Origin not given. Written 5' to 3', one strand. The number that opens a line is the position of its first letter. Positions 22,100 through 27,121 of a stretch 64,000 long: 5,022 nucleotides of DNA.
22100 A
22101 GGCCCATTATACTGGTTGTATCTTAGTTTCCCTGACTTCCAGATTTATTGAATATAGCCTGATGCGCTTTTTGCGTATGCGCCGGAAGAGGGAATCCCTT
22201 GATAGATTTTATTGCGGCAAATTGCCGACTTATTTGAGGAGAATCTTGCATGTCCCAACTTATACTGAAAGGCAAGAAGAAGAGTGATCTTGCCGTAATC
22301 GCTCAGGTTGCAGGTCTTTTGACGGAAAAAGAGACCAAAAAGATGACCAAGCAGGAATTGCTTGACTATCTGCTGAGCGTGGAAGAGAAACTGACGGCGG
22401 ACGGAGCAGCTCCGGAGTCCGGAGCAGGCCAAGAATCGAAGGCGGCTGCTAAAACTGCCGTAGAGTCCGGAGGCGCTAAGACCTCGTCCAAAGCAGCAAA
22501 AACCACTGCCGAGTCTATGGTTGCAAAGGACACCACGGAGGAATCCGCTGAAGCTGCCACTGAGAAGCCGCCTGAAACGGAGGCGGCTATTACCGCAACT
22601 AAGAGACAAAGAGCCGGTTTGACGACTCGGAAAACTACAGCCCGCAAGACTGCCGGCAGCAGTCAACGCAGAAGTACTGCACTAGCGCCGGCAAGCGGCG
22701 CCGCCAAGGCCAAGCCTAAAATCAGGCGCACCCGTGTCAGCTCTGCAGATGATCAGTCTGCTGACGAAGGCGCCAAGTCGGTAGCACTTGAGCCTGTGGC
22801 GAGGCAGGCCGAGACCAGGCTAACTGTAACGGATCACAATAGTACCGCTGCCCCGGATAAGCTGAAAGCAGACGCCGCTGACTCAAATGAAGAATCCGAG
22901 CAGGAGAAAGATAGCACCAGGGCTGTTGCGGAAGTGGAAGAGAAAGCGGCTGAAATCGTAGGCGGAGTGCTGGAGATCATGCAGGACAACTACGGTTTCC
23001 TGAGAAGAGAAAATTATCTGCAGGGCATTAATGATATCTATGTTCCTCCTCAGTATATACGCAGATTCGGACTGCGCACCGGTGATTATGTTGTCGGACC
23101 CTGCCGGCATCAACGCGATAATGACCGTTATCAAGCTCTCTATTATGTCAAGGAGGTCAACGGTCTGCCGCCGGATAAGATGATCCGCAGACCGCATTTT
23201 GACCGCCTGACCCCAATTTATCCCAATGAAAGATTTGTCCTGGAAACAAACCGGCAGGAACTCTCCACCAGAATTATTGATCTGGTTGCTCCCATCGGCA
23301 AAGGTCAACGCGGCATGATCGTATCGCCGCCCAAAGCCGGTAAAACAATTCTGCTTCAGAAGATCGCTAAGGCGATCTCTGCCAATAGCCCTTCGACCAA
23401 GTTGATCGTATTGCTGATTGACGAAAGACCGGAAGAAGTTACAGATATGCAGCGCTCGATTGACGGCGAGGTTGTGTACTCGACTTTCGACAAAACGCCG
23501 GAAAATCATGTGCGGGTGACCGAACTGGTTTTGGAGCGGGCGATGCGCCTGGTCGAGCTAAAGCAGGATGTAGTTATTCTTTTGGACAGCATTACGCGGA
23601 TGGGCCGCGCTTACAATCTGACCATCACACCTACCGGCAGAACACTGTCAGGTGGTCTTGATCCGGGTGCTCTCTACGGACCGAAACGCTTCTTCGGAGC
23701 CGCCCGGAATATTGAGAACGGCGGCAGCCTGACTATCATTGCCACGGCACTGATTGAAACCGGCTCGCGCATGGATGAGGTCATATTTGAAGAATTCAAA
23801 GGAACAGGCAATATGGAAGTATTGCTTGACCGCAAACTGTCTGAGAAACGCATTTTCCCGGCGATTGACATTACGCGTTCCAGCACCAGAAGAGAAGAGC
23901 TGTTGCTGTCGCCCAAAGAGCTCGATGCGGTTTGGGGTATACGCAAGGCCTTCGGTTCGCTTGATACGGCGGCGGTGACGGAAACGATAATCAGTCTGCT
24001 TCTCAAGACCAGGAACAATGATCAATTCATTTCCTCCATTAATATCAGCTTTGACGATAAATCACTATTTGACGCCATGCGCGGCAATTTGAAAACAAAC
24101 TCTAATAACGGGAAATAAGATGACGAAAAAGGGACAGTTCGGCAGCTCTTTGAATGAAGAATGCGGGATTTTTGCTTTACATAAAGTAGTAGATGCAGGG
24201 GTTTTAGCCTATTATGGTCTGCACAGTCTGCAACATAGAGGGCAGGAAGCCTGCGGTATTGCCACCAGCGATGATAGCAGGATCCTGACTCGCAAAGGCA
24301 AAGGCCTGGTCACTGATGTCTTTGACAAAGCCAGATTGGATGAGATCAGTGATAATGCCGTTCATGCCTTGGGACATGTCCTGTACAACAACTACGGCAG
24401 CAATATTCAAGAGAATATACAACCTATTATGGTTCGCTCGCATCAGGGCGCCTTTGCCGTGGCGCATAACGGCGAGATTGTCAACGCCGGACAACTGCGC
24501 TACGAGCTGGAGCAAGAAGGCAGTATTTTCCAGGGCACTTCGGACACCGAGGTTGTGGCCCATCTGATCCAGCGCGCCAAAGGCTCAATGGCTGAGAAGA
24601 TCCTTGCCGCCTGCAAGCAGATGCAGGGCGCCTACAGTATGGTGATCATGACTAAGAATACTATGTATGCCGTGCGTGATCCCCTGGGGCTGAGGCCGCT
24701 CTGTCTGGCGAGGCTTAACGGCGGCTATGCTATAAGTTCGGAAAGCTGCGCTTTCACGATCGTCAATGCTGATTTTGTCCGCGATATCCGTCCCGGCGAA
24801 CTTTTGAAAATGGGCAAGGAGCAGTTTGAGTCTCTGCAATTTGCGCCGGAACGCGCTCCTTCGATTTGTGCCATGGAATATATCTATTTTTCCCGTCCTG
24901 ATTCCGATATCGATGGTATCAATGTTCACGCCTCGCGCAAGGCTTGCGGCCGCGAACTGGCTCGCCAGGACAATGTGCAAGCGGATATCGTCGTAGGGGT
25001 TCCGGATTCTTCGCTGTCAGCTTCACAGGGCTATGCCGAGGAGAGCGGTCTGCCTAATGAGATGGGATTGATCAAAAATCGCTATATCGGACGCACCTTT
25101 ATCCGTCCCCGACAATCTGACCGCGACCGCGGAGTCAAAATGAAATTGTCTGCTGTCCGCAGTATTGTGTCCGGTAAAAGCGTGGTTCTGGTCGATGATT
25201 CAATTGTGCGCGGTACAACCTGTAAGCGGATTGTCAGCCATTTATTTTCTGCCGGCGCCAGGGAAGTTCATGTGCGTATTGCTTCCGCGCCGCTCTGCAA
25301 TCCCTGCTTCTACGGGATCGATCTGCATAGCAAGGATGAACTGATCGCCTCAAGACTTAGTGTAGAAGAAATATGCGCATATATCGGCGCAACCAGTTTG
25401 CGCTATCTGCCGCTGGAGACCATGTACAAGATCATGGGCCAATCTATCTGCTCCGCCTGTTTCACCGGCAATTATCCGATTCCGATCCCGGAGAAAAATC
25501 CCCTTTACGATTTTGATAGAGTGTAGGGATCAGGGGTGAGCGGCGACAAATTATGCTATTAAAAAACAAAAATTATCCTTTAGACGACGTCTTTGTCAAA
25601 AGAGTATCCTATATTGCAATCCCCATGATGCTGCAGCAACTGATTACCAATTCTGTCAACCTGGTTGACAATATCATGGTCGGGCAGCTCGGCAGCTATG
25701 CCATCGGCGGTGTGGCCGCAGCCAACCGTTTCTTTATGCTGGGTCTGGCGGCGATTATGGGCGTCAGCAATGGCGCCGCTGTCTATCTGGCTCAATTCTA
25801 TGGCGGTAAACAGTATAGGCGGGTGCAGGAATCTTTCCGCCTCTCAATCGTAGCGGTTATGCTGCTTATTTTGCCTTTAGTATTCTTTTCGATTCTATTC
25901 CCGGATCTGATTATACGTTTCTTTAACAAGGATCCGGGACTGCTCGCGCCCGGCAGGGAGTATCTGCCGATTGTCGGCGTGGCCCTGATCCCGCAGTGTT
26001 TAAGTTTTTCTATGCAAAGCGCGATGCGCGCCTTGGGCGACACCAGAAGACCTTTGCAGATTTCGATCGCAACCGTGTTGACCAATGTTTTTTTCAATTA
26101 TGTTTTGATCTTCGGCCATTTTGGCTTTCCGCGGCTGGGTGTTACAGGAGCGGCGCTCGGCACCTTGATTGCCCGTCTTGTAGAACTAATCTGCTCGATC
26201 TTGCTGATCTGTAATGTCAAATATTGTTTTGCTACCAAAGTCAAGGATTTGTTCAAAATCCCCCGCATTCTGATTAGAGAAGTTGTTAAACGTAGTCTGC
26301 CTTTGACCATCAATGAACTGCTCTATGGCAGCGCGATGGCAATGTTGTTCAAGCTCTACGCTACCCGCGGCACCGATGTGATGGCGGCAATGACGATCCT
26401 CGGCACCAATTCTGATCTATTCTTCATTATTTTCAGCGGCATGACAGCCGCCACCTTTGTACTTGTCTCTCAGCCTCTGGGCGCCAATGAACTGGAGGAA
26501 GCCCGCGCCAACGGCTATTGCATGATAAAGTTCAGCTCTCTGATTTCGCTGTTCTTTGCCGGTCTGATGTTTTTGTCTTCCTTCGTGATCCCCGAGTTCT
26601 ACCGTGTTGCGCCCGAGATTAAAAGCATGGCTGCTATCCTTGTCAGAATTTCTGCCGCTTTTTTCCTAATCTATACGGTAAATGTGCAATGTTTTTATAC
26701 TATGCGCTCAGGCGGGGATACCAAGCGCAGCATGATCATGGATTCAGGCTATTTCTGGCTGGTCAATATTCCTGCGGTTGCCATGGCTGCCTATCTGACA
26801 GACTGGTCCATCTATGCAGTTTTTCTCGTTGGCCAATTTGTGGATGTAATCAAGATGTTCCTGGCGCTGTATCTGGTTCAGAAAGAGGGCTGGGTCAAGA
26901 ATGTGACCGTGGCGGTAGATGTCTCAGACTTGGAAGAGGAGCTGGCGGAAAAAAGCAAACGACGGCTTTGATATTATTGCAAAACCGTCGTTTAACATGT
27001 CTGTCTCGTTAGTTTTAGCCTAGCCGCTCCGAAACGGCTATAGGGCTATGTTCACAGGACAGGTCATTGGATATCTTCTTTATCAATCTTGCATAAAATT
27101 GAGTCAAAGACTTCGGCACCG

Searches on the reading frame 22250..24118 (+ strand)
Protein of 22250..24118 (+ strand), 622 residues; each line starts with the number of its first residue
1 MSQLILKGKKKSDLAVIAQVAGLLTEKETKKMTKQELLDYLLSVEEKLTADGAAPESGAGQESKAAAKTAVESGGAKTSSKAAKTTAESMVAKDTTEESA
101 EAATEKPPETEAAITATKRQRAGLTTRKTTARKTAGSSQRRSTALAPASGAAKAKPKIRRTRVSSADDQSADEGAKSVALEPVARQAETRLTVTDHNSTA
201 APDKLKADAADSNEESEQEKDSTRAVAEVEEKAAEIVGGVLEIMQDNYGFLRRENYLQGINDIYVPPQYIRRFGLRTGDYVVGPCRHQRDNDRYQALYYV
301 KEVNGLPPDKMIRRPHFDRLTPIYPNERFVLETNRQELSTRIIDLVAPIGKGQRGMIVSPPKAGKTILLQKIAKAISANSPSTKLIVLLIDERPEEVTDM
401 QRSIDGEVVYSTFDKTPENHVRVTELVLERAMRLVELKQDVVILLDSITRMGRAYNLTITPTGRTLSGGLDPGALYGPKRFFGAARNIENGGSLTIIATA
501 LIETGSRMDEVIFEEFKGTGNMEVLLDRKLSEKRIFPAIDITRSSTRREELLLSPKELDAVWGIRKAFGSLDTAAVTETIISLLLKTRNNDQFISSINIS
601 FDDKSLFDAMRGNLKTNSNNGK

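Call 54: search_protein_families(library=pfam, max_evalue=0.00001, proteins=[window:22250-24118:+])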
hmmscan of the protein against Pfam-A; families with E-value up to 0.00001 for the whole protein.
window:22250-24118:+ (622 aa): 2 families
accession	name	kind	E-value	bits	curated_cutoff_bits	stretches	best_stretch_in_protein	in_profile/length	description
PF07497.18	Rho_RNA_bind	-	8.6e-30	102.8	27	1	238-309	2-73/73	Rho termination factor, RNA-binding domain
PF00006.31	ATP-synt_ab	-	3.1e-23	83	29.5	1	340-545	2-212/213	ATP synthase alpha/beta family, nucleotide-binding domain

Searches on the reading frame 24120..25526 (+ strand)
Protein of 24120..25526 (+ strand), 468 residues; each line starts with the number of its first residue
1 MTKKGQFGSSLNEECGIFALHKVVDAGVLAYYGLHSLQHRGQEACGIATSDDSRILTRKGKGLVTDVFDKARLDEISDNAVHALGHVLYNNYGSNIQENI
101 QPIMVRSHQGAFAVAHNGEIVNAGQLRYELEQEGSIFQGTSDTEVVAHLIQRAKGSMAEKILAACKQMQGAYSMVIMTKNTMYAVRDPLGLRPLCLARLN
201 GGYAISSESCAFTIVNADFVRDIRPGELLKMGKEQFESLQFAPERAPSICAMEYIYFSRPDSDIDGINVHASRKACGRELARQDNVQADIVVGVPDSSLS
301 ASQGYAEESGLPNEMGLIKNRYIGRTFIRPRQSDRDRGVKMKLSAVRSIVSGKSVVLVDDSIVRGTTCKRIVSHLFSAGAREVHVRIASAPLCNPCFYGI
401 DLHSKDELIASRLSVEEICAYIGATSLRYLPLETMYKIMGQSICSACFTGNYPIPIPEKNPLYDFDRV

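Call 54: search_protein_families(library=pfam, max_evalue=0.00001, proteins=[window:24120-25526:+])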
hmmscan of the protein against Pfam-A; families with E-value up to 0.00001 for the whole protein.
window:24120-25526:+ (468 aa): 3 families
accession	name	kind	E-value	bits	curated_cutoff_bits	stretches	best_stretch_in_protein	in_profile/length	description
PF13537.11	GATase_7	-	2.7e-22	79.5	25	1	96-212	9-121/123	Glutamine amidotransferase domain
PF13522.11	GATase_6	-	1e-18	68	27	1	82-208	12-130/130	Glutamine amidotransferase domain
PF00156.33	Pribosyltran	-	8.9e-08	32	26.3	1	282-385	24-120/158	Phosphoribosyl transferase domain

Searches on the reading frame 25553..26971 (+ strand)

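Call 54: search_protein_families(library=pfam, max_evalue=0.00001, proteins=[window:25553-26971:+])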
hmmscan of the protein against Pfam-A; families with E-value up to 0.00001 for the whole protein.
window:25553-26971:+ (472 aa): 1 family
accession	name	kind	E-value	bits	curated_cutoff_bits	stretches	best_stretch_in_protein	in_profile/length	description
PF01554.23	MatE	-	4.7e-51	173.1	24.9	2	24-184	1-161/161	MatE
